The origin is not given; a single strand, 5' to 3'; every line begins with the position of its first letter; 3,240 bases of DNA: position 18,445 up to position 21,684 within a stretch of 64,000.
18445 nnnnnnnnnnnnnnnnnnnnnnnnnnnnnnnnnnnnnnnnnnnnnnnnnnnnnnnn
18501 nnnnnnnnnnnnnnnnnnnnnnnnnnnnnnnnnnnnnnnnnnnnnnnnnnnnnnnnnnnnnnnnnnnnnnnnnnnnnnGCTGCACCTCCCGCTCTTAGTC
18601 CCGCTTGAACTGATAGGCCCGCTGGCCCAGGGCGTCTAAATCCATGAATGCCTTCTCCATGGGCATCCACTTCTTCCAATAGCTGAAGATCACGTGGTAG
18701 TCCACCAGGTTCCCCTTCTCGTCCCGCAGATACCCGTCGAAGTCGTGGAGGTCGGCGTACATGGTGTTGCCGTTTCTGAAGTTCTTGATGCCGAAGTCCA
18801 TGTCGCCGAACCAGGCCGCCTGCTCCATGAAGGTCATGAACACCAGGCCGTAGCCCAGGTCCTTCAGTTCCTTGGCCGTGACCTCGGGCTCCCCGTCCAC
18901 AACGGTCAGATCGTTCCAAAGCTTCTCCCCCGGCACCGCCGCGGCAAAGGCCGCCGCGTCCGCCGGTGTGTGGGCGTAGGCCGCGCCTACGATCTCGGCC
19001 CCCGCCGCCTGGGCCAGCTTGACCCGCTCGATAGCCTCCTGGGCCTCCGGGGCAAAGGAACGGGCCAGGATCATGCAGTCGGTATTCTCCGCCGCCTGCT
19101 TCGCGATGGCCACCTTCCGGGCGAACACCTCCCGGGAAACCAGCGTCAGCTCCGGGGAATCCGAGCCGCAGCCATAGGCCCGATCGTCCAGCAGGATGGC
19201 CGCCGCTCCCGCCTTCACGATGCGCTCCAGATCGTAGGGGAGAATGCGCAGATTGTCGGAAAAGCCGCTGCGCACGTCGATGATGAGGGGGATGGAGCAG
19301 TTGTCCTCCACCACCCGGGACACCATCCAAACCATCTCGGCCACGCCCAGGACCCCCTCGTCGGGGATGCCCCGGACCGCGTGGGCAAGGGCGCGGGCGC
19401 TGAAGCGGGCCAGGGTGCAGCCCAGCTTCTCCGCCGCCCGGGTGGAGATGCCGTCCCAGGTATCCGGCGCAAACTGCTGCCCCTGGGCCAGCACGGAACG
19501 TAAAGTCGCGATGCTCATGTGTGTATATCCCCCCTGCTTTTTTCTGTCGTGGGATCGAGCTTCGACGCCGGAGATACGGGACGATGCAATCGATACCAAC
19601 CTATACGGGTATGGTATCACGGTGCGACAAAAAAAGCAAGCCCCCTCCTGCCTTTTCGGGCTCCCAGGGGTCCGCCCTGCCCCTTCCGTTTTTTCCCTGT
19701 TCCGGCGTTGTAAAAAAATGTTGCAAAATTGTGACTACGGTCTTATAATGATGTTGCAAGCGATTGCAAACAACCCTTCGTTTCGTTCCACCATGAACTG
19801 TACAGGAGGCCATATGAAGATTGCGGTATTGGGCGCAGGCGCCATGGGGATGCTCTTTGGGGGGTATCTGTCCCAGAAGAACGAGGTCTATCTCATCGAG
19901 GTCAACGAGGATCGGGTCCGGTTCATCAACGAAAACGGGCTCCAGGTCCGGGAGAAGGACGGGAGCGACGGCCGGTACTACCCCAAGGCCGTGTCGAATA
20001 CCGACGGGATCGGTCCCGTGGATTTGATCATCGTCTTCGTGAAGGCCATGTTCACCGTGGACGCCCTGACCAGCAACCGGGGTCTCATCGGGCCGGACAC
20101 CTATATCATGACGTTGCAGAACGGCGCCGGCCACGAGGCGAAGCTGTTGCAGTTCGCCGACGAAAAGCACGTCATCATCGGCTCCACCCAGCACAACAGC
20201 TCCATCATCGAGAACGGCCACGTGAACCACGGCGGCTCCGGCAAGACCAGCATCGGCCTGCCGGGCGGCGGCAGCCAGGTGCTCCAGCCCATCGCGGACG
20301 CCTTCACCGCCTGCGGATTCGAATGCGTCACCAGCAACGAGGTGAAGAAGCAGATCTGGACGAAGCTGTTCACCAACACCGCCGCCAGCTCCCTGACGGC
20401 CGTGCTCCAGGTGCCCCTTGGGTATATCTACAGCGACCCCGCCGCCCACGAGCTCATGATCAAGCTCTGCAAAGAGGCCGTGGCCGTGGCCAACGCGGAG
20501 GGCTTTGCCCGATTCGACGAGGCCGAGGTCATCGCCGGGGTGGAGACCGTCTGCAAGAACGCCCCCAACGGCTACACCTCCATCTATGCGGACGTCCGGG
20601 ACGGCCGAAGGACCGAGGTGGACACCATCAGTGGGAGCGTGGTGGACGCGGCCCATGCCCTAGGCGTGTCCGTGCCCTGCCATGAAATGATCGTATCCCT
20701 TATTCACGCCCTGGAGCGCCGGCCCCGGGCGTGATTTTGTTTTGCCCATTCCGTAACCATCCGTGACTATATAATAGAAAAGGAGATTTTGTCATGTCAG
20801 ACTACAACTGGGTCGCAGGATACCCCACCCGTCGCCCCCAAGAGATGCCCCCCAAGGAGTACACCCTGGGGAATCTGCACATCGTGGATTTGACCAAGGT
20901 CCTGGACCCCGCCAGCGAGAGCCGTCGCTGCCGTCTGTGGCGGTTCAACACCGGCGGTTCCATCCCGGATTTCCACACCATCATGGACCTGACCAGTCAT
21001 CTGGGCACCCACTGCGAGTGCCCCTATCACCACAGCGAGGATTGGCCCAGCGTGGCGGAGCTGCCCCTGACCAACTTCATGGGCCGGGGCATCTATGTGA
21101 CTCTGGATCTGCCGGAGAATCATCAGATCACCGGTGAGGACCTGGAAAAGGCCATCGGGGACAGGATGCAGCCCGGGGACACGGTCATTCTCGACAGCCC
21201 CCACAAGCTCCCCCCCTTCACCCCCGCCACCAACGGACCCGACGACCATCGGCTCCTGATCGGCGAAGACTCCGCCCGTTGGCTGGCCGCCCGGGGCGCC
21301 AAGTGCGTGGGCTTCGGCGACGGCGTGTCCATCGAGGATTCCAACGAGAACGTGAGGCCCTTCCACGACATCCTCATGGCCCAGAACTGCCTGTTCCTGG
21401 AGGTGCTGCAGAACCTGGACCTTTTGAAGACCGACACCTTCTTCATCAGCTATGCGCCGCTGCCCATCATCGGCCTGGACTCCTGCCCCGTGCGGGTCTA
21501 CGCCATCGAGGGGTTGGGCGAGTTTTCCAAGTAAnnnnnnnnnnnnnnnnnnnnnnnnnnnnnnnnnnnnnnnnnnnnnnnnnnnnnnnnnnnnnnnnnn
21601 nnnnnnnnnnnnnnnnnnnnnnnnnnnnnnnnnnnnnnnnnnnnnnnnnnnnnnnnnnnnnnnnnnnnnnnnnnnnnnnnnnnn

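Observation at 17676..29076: Uncharacterised locus: four ICL/PEP-mutase-superfamily paralogues in two tandem pairs around a family-5 ABC importer, a PanE-like reductase and a cyclase-family hydrolase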

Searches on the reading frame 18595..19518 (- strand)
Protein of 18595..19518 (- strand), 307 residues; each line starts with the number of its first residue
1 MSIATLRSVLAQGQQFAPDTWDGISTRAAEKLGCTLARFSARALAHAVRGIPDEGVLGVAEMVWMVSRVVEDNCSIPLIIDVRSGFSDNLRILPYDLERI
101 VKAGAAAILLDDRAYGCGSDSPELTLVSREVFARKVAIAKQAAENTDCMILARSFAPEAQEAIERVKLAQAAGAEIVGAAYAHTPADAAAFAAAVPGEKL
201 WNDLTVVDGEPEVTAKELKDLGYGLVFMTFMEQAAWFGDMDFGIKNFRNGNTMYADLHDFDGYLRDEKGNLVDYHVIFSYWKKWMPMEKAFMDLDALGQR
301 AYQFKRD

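Call 3: search_protein_families(library=pfam, proteins=[window:18595-19518:-], max_evalue=0.01)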
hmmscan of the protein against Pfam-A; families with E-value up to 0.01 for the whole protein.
window:18595-19518:- (307 aa): 1 family
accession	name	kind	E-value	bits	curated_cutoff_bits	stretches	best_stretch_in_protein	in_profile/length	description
PF13714.12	PEP_mutase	-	6.6e-25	88.5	31.5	1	15-227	11-219/240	Phosphoenolpyruvate phosphomutase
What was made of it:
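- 18595..19518 (-): ICL/PEPM paralogue B. It keeps a GCGSD Cys loop, has Arg at the second metal-Asp position (VRSGF), and has SGG replaced by SAx. PF13714, E 7e-25 (call 3).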

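Call 4: search_protein_families(library=ncbifam, proteins=[window:18595-19518:-], max_evalue=0.01)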
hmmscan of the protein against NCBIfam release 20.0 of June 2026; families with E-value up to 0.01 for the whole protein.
window:18595-19518:- (307 aa): 5 families
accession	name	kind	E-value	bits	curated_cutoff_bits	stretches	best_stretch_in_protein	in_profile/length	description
TIGR02317.1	prpB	equivalog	6e-23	81.4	354.4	1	5-227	4-227/285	methylisocitrate lyase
NF008455.0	PRK11320.1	equivalog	1.2e-17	64.1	353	1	27-227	33-234/295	methylisocitrate lyase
TIGR02321.1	Pphn_pyruv_hyd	equivalog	2.9e-13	49.6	374.4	1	5-219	6-224/290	phosphonopyruvate hydrolase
TIGR02320.1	PEP_mutase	equivalog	7.2e-09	35.1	319.55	1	44-198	46-207/284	phosphoenolpyruvate mutase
TIGR02319.1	CPEP_Pphonmut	equivalog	2.4e-08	33.6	420.05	1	16-228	19-232/294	carboxyvinyl-carboxyphosphonate phosphorylmutase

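Call 22: search_solved_structures(query=window:18595-19518:-, max_evalue=0.00001, show_alignments=2)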
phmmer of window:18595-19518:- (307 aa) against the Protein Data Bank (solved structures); distinct sequences matched with E-value up to 0.00001: 10.
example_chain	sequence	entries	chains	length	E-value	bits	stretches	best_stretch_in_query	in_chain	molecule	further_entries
1zlp_A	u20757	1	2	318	1.1e-14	57.7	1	9-229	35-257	petal death protein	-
6t4v_C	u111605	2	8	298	3.4e-13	52.8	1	29-227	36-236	2-methylisocitrate lyase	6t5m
1mum_A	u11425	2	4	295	7.2e-13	51.8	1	29-221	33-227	2-methylisocitrate lyase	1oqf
1xg3_A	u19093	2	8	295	1.8e-12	50.4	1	29-221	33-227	Probable methylisocitrate lyase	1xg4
3lye_A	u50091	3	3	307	1e-11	48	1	17-235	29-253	Oxaloacetate acetyl hydrolase | Oxaloacetate acetylhydrolase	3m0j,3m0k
2dua_A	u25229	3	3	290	1.6e-10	44.1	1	21-217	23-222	Phosphonopyruvate hydrolase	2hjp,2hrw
3fa3_A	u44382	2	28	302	1.6e-10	44.1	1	6-231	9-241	2,3-dimethylmalate lyase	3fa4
1o5q_A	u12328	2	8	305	1.7e-10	44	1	29-178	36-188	Probable methylisocitrate lyase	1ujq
4iqd_A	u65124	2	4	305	8.5e-09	38.4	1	18-228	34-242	Carboxyvinyl-carboxyphosphonate phosphorylmutase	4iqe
5unc_A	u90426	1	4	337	1.5e-06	31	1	24-177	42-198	PHOSPHOENOLPYRUVATE PHOSPHOMUTASE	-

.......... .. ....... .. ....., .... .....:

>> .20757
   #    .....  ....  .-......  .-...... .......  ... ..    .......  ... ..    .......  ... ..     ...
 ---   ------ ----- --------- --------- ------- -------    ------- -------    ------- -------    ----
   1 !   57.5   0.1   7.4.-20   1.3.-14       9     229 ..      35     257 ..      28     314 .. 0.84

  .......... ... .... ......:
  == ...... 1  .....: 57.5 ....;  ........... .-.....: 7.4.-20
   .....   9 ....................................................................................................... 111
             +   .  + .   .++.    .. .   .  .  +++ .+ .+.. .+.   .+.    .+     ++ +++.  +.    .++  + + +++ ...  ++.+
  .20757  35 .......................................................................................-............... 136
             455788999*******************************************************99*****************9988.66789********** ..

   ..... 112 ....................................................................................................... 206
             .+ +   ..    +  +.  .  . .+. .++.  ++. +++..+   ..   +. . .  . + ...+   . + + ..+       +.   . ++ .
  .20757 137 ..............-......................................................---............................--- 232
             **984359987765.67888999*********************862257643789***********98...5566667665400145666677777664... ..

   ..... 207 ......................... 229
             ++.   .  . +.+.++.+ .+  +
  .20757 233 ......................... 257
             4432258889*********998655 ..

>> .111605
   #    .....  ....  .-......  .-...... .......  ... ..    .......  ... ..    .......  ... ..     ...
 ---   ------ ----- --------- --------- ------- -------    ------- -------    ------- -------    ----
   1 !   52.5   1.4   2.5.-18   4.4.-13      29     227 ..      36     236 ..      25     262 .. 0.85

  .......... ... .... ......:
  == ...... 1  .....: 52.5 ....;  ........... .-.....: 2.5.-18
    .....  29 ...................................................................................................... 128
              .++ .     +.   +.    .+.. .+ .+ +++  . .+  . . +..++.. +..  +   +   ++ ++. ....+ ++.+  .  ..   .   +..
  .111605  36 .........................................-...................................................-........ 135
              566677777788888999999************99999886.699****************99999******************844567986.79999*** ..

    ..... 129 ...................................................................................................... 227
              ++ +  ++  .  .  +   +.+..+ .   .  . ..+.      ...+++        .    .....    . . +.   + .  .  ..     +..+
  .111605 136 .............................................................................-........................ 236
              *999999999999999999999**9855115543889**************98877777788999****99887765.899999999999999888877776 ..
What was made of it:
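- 18595..19518 (-): Aligned to the lyase loop (call 22).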

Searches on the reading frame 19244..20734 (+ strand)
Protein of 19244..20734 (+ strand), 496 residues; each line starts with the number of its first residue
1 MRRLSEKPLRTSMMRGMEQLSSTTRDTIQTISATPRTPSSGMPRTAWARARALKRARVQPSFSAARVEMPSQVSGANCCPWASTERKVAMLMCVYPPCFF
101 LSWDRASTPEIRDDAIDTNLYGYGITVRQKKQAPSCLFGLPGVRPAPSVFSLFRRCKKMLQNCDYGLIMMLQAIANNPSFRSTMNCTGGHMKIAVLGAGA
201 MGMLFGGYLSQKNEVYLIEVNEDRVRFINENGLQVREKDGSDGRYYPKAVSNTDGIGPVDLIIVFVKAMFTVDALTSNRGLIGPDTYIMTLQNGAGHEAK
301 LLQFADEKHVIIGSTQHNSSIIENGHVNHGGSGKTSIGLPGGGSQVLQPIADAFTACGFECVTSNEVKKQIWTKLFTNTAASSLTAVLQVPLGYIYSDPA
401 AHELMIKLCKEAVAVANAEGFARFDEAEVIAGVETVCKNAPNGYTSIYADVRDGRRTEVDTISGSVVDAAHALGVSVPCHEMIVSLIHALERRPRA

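Call 3: search_protein_families(library=pfam, proteins=[window:19244-20734:+], max_evalue=0.01)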
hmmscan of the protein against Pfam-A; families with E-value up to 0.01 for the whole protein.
window:19244-20734:+ (496 aa): 4 families
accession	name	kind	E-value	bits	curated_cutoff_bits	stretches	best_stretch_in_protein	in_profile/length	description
PF02558.23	ApbA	-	1e-33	116.5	22.2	1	193-339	1-147/150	Ketopantoate reductase PanE/ApbA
PF08546.17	ApbA_C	-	1.9e-33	115.9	22.7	1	367-491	2-125/125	Ketopantoate reductase PanE/ApbA C terminal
PF02254.24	TrkA_N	-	0.00031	21.5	23.8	1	193-244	1-53/116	TrkA-N domain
PF01210.29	NAD_Gly3P_dh_N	-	0.007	16.8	23.1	0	192-296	1-107/158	NAD-dependent glycerol-3-phosphate dehydrogenase N-terminus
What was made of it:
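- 19814..20734 (+): PanE/ApbA-family NAD(P)H 2-oxoacid reductase. ApbA and ApbA_C, E 1e-33 each (call 3).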

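Call 4: search_protein_families(library=ncbifam, proteins=[window:19244-20734:+], max_evalue=0.01)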
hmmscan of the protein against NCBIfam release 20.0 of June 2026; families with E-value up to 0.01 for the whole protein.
window:19244-20734:+ (496 aa): 20 families
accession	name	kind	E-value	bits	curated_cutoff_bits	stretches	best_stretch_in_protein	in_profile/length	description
TIGR00745.1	apbA_panE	subfamily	4.9e-75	252.6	141.35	1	192-493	1-304/305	2-dehydropantoate 2-reductase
NF005088.0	PRK06522.1-2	subfamily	4.5e-51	173.8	371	1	191-491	1-302/308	2-dehydropantoate 2-reductase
NF005092.1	PRK06522.2-3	equivalog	2.5e-50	171.3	500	1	191-491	1-295/296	2-dehydropantoate 2-reductase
NF005091.0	PRK06522.2-2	equivalog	4.8e-49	167.2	252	1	191-494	2-300/302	2-dehydropantoate 2-reductase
NF005093.0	PRK06522.2-4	equivalog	9.9e-46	156.5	308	1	190-493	3-299/304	2-dehydropantoate 2-reductase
NF005087.0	PRK06522.1-1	equivalog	1.2e-36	126.3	351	1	191-492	1-290/296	2-dehydropantoate 2-reductase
NF005094.0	PRK06522.2-5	equivalog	2.3e-36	125.7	382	1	191-492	1-303/307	2-dehydropantoate 2-reductase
NF005089.0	PRK06522.1-4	subfamily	6.6e-35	121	223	2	311-491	139-318/326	2-dehydropantoate 2-reductase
NF004887.0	PRK06249.1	equivalog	3.9e-34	118.3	360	1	190-495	5-315/316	putative 2-dehydropantoate 2-reductase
NF004311.0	PRK05708.1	equivalog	2.1e-30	105.6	378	1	191-488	3-294/305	putative 2-dehydropantoate 2-reductase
NF006083.0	PRK08229.1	equivalog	1.3e-29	103.3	371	1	191-494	3-320/341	2-dehydropantoate 2-reductase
NF009543.0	PRK12921.1-5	equivalog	1.9e-28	99.5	339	1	191-491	1-303/305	oxidoreductase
NF005090.0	PRK06522.2-1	equivalog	7.3e-28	97.7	496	1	190-492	2-294/296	2-dehydropantoate 2-reductase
NF009541.0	PRK12921.1-1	equivalog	2.5e-17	63.1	338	1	190-489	5-291/297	oxidoreductase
NF009542.0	PRK12921.1-4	equivalog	2.5e-16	59.8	288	1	191-491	2-283/286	oxidoreductase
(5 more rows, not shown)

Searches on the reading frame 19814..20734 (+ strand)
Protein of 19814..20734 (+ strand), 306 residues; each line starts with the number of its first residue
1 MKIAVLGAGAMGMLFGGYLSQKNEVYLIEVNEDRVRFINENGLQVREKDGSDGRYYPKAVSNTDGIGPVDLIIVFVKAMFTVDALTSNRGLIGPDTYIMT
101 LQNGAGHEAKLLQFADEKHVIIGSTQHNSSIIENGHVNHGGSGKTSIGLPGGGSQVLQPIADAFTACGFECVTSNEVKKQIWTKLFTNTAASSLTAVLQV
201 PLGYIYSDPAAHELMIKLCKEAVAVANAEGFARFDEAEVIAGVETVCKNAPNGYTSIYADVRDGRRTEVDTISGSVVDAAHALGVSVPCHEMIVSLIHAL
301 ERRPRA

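Call 28: search_solved_structures(query=window:19814-20734:+, max_evalue=1e-10, show_alignments=0)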
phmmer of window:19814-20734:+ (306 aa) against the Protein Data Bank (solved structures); distinct sequences matched with E-value up to 1e-10: 18.
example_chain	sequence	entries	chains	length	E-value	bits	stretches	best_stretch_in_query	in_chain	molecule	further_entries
5hws_A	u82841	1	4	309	5.8e-36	127.5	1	1-304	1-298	2-dehydropantoate 2-reductase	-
5ayv_A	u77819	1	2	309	1.1e-35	126.6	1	1-304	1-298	2-dehydropantoate 2-reductase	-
3hwr_A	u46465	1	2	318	4.8e-33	117.9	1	1-303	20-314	2-dehydropantoate 2-reductase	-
3wfi_A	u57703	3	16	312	5.8e-33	117.7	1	1-301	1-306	2-dehydropantoate 2-reductase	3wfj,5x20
3hn2_A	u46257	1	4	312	6.1e-28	101.2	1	1-298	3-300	2-dehydropantoate 2-reductase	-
2ew2_A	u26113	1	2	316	1.8e-26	96.4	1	1-301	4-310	2-dehydropantoate 2-reductase, putative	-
8wl1_A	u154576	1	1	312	4.3e-25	91.8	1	1-302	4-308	2-dehydropantoate 2-reductase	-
8wl3_A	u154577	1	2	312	4.3e-25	91.8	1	1-302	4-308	2-dehydropantoate 2-reductase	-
8wl4_A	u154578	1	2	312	7.3e-25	91.1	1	1-302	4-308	2-dehydropantoate 2-reductase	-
1ks9_A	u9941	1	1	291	2.4e-18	69.7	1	1-297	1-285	2-DEHYDROPANTOATE 2-REDUCTASE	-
1yjq_A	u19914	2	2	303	2.4e-18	69.7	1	1-298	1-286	2-dehydropantoate 2-reductase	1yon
2ofp_A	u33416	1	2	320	3e-18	69.4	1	1-298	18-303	Ketopantoate reductase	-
3ego_A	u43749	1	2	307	9.6e-18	67.7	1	1-303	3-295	Probable 2-dehydropantoate 2-reductase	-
3ghy_A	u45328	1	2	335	1.7e-17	66.9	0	110-298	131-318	Ketopantoate reductase protein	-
3i83_A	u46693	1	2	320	2.7e-17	66.3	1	2-303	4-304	2-dehydropantoate 2-reductase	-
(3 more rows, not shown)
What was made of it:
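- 19814..20734 (+): PDB ketopantoate reductases, E 6e-36 (call 28).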

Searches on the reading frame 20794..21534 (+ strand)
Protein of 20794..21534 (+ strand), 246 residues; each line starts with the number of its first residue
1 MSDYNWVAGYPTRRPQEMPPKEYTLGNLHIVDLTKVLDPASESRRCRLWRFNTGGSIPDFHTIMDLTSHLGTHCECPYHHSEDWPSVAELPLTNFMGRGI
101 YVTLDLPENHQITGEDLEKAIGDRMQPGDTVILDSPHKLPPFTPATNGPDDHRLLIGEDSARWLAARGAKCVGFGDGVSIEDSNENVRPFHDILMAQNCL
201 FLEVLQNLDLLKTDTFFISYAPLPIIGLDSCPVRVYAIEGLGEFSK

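Call 3: search_protein_families(library=pfam, proteins=[window:20794-21534:+], max_evalue=0.01)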
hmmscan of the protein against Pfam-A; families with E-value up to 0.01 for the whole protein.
window:20794-21534:+ (246 aa): 1 family
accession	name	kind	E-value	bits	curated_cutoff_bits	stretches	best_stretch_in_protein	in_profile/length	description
PF04199.19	Cyclase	-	1.9e-15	57.8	23.1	1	32-174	2-135/142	Putative cyclase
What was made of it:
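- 20794..21534 (+): Cyclase-family (PF04199) metal hydrolase with the variant motif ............. Pfam, E 1.9e-15 (call 3).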

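Call 4: search_protein_families(library=ncbifam, proteins=[window:20794-21534:+], max_evalue=0.01)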
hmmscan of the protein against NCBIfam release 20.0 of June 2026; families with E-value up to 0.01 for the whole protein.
window:20794-21534:+ (246 aa): 1 family
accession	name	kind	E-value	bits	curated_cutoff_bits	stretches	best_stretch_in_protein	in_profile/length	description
TIGR03035.1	trp_arylform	equivalog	2e-10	41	223.05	1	64-235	41-201/206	arylformamidase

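Call 27: search_solved_structures(query=window:20794-21534:+, max_evalue=0.01, show_alignments=2)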
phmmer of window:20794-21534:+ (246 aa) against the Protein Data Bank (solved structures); distinct sequences matched with E-value up to 0.01: 8.
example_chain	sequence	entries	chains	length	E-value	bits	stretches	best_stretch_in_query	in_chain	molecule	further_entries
1r61_A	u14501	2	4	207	1.1e-11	47.7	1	59-237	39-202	metal-dependent hydrolase | Hydrolase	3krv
8hmo_A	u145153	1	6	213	3.9e-11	46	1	52-239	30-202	Metal-dependent hydrolase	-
4cog_A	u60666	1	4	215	1.5e-07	34.2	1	47-235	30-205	KYNURENINE FORMAMIDASE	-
5nmp_A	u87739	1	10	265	0.00042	22.9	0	65-238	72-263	Isatin hydrolase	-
4j0n_A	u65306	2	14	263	0.0011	21.6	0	138-238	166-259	Isatin hydrolase B | Putative uncharacterized protein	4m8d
4cob_A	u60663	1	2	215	0.0014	21.2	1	64-235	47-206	KYNURENINE FORMAMIDASE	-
4cz1_A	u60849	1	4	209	0.0037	19.8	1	48-235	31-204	KYNURENINE FORMAMIDASE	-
4co9_A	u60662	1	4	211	0.0038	19.8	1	48-235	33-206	KYNURENINE FORMAMIDASE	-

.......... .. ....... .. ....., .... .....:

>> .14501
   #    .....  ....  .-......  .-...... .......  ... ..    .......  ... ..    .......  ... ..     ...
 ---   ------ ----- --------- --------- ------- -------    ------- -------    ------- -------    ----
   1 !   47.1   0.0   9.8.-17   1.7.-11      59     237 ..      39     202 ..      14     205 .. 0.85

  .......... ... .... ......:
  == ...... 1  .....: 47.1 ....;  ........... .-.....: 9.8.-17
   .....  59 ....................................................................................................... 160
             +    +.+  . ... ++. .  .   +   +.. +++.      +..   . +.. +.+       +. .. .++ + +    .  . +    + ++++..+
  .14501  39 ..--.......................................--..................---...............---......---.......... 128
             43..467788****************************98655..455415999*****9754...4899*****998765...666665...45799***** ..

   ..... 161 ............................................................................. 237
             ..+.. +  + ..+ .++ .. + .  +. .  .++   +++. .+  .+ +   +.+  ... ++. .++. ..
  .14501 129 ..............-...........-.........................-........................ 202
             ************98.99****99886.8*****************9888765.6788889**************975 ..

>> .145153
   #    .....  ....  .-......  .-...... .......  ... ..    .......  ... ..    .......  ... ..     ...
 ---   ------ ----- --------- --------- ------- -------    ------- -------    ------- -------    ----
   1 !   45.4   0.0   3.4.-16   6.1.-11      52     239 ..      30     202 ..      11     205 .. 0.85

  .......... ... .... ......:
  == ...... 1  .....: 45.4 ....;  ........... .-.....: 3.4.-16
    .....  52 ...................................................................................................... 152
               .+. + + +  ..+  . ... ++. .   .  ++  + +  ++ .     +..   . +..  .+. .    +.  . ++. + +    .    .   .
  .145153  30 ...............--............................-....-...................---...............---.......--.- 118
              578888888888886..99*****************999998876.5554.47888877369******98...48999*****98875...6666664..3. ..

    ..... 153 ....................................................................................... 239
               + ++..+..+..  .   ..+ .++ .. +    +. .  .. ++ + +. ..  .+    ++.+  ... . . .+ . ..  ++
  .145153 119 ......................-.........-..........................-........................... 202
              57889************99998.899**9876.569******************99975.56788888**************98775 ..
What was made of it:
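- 20794..21534 (+): PDB 1r61/8hmo metal-dependent hydrolases (call 27).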
